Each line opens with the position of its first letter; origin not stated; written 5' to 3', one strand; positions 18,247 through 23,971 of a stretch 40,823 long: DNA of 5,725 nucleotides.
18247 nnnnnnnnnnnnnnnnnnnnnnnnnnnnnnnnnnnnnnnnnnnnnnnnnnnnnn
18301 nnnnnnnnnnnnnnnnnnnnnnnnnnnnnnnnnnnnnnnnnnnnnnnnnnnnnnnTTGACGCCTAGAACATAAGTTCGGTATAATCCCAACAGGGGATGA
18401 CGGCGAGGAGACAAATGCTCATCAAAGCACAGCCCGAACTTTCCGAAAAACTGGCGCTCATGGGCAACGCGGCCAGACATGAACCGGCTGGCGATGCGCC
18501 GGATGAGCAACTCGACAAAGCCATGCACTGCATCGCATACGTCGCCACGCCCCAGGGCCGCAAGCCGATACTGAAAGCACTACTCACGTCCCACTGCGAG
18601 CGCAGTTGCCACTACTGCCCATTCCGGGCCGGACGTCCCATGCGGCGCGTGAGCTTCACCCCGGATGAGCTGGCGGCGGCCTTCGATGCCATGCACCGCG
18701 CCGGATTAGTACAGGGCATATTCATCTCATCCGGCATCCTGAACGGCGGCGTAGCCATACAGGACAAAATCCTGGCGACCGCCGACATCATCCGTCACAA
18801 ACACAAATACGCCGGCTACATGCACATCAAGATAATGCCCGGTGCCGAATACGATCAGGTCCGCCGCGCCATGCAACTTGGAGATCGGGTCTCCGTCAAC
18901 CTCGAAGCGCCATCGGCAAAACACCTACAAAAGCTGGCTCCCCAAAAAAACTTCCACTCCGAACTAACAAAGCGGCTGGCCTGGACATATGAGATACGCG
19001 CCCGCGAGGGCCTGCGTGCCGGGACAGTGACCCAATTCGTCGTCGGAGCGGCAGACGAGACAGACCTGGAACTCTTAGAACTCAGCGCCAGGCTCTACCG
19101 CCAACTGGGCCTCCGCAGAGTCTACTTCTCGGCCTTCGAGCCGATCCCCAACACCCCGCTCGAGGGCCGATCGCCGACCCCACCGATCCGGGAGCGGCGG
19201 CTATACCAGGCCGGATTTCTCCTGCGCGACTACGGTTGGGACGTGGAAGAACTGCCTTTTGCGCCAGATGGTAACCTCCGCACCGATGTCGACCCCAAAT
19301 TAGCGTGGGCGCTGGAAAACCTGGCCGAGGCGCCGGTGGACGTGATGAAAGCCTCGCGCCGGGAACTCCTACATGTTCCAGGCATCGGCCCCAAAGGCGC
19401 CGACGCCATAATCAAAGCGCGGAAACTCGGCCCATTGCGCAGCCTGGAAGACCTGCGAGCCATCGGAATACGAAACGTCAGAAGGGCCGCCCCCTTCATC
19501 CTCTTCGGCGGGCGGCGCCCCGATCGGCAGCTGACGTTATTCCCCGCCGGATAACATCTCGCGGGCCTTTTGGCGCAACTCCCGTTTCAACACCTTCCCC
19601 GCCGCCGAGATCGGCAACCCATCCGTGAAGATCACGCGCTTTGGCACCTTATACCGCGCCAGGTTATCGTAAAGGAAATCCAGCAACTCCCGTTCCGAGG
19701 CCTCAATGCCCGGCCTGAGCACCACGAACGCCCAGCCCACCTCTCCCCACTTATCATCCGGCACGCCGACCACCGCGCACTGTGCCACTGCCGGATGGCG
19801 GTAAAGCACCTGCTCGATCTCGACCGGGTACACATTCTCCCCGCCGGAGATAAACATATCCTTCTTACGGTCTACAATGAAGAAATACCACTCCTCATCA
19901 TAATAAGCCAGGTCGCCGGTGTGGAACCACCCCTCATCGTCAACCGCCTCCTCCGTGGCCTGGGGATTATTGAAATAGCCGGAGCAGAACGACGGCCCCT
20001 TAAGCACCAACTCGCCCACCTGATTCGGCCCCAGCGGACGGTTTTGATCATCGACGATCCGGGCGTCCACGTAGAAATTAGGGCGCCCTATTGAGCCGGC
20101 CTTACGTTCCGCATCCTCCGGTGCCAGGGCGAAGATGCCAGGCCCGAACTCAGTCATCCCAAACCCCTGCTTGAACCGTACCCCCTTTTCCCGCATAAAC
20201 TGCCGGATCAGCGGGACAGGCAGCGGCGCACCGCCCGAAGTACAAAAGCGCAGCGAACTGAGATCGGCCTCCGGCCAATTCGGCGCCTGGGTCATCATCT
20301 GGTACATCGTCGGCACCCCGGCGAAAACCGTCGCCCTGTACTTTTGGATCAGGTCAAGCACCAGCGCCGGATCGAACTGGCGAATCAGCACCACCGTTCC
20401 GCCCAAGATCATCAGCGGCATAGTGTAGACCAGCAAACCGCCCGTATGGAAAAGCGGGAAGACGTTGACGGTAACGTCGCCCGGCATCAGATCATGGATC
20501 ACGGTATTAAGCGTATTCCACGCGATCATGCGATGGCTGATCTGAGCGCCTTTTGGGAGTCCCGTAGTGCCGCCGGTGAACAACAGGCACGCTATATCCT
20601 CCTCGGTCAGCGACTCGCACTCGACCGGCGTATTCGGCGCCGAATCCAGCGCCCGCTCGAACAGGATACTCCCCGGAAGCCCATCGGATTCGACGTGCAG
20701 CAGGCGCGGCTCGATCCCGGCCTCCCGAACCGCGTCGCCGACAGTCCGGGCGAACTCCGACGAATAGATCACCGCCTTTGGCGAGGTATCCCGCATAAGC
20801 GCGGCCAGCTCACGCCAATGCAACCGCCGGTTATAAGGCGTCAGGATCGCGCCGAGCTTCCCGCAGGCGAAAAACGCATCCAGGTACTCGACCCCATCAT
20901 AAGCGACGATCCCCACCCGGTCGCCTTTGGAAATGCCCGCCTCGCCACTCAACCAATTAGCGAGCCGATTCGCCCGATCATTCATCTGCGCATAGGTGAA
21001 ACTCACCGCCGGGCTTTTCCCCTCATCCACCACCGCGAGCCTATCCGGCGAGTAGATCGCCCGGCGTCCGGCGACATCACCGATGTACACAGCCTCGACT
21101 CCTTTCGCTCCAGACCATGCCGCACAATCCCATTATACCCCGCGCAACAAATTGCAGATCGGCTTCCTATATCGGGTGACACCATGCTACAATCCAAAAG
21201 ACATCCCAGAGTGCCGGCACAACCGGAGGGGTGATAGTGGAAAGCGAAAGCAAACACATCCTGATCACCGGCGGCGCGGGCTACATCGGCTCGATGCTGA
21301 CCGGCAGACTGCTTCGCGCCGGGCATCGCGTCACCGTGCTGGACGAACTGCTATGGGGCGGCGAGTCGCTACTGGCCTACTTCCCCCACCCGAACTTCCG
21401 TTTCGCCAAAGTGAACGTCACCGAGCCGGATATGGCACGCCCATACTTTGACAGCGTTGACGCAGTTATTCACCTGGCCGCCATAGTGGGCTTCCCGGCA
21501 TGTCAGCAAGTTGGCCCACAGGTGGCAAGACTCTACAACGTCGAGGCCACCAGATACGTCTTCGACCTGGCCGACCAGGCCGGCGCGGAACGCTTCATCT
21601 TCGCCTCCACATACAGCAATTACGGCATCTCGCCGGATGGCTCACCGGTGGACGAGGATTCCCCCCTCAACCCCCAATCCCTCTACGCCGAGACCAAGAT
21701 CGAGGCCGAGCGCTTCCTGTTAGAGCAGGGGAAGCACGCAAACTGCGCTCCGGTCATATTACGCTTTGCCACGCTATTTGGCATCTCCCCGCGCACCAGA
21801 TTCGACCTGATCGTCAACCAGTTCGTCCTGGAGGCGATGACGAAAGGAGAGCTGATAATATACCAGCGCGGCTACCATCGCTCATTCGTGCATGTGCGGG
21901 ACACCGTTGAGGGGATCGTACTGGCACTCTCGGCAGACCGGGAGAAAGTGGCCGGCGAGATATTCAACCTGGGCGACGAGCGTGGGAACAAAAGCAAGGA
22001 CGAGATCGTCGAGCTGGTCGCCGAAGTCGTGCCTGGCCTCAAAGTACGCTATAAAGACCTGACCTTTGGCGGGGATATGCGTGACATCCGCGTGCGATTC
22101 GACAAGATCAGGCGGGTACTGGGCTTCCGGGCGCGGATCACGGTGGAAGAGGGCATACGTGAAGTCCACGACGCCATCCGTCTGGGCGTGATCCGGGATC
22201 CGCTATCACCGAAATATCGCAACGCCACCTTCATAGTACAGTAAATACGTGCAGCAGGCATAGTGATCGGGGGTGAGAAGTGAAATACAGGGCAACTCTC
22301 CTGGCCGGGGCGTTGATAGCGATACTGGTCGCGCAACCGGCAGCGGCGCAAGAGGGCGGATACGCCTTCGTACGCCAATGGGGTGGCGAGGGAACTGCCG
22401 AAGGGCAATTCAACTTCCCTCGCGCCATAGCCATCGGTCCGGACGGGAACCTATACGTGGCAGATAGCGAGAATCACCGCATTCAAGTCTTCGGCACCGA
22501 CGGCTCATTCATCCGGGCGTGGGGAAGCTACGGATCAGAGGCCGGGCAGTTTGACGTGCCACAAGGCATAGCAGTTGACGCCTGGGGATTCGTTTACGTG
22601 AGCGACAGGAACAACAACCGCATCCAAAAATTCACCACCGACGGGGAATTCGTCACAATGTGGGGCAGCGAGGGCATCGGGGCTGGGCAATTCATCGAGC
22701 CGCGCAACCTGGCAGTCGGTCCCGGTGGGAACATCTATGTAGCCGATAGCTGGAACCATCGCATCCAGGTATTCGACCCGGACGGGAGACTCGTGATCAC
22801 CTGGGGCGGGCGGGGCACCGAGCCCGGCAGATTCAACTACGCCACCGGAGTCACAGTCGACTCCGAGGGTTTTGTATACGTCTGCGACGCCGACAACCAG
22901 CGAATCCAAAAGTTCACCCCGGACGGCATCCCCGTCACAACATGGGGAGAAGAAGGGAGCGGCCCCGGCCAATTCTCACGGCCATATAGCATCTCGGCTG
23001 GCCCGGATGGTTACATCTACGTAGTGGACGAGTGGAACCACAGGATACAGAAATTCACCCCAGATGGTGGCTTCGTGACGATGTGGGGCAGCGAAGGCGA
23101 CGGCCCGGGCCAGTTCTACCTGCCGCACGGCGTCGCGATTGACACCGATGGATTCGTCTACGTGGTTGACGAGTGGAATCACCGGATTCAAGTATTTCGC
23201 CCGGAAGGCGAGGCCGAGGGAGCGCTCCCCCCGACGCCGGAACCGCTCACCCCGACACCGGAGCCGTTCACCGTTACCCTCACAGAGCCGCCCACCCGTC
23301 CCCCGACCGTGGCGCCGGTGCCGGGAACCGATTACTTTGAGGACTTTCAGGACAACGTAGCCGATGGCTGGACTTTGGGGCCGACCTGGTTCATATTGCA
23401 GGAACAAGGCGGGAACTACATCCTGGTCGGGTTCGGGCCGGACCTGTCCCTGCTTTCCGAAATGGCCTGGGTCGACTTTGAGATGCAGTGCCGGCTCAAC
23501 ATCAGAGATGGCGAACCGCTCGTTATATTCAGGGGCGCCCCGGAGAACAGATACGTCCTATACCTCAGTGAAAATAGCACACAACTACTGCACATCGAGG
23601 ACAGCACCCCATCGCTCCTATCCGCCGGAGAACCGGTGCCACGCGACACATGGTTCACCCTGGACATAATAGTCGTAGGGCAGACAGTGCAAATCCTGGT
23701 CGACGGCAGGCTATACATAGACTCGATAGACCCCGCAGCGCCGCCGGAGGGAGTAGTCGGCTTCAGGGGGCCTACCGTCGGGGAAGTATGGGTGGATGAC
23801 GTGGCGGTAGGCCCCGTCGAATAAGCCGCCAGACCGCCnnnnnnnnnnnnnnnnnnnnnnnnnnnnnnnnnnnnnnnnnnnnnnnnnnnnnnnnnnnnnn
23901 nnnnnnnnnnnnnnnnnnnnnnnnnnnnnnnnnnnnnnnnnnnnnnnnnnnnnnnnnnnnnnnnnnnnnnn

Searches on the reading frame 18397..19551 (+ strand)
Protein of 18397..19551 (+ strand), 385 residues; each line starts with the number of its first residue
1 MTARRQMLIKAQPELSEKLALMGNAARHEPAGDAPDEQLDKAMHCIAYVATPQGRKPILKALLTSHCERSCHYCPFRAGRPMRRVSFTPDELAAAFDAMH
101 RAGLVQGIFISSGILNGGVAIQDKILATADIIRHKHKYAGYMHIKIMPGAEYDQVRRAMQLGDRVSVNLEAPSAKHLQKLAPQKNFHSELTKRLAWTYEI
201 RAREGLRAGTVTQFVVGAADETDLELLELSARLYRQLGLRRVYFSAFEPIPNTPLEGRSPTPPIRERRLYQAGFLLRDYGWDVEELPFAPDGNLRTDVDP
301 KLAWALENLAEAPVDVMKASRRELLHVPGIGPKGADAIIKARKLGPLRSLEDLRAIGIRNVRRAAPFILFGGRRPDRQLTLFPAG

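Call 56: search_protein_families(library=pfam, proteins=[window:18397-19551:+], max_evalue=0.00001)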
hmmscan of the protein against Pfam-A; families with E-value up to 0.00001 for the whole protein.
window:18397-19551:+ (385 aa): 2 families
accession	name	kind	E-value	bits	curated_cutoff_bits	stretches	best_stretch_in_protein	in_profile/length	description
PF04055.27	Radical_SAM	-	1.1e-10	42.4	29.5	1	63-226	3-159/166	Radical SAM superfamily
PF12836.13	HHH_3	-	5.7e-08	33.2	27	1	312-356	4-49/65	Helix-hairpin-helix motif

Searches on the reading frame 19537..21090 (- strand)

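Call 56: search_protein_families(library=pfam, proteins=[window:19537-21090:-], max_evalue=0.00001)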
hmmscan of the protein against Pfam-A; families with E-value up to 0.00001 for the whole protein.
window:19537-21090:- (517 aa): 2 families
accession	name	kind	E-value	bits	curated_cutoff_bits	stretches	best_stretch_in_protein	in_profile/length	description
PF00501.34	AMP-binding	-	1e-87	294.9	29.9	1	14-373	8-384/384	AMP-binding enzyme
PF13193.12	AMP-binding_C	-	3.9e-24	85.8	24.5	1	424-499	1-76/76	AMP-binding enzyme C-terminal domain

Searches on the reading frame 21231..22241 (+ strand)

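Call 56: search_protein_families(library=pfam, proteins=[window:21231-22241:+], max_evalue=0.00001)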
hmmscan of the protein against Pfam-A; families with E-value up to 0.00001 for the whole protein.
window:21231-22241:+ (337 aa): 7 families
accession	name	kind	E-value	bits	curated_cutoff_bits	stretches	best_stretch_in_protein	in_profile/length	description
PF01370.27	Epimerase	-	5.2e-42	144.3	20.9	1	10-248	1-240/240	NAD dependent epimerase/dehydratase family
PF16363.11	GDP_Man_Dehyd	-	9.3e-26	91.5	27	1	11-311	1-331/332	GDP-mannose 4,6 dehydratase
PF04321.23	RmlD_sub_bind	-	1.4e-14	54.3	27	1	9-188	2-157/287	RmlD substrate binding domain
PF01073.25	3Beta_HSD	-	2.7e-14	53.3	22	1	11-258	1-259/280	3-beta hydroxysteroid dehydrogenase/isomerase family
PF07993.18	NAD_binding_4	-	2.9e-12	46.8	20.1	1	71-189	84-213/258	Male sterility protein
PF02719.21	Polysacc_synt_2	-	2.6e-07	30.5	20.2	1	10-127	1-128/293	Polysaccharide biosynthesis protein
PF13460.12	NAD_binding_10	-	9.3e-07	29.3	27.2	1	14-164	1-132/184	NAD(P)H-binding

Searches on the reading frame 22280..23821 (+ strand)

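Call 56: search_protein_families(library=pfam, proteins=[window:22280-23821:+], max_evalue=0.00001)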
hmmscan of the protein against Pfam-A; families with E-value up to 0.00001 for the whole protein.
window:22280-23821:+ (514 aa): 8 families
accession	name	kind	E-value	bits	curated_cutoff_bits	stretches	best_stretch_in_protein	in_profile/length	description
PF01436.27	NHL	-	8.4e-58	190.1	20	5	44-71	1-28/28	NHL repeat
PF17170.10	DUF5128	-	2.4e-19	70.1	22.9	0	243-306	53-117/321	6-bladed beta-propeller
PF25021.1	TEN_NHL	-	6.9e-19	68.5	27.1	0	40-69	325-354/357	Teneurin NHL domain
PF08450.18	SGL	-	2.6e-14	53.9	26.3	0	41-128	130-220/246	SMP-30/Gluconolactonase/LRE-like region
PF24684.1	Vgb_lyase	-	2e-11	43.7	50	1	47-300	57-285/290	Virginiamycin B lyase family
PF06739.17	SBBP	-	5e-11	42.8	20.5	0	187-202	14-29/38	Beta-propeller repeat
PF13449.12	Phytase-like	-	4.6e-08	33.7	27.6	0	284-328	72-115/284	Esterase-like activity of phytase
PF23500.1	DUF7133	-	7.1e-07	29.3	27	0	233-257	329-353/385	Domain of unknown function (DUF7133)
